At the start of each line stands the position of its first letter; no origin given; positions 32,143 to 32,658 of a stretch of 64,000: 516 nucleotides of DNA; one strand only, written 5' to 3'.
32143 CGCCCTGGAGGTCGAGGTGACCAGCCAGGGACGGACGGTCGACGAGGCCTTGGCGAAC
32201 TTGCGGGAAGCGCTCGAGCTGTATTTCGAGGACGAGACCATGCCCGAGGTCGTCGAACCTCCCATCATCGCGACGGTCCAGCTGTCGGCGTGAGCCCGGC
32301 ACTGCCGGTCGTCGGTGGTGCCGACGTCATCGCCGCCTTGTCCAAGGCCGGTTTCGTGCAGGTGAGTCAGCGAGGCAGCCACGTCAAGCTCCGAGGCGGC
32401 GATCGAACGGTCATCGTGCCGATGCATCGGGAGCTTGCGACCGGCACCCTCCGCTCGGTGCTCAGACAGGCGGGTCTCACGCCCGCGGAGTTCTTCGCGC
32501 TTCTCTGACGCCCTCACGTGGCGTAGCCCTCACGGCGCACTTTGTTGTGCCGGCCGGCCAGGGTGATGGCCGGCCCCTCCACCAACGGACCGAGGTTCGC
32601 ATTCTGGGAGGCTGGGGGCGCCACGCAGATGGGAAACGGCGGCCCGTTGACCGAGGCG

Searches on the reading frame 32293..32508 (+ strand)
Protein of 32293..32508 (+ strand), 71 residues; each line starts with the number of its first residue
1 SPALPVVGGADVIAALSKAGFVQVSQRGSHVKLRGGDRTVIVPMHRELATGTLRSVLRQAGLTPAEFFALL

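Call 105: search_protein_families(library=pfam, proteins=[window:32293-32508:+], max_evalue=0.1)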
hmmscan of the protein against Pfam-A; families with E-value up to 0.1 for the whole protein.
window:32293-32508:+ (71 aa): 1 family
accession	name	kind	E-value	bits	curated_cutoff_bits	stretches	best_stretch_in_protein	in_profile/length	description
PF07927.17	HicA_toxin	-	2.5e-18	66.4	27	1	10-62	2-58/58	HicA toxin of bacterial toxin-antitoxin,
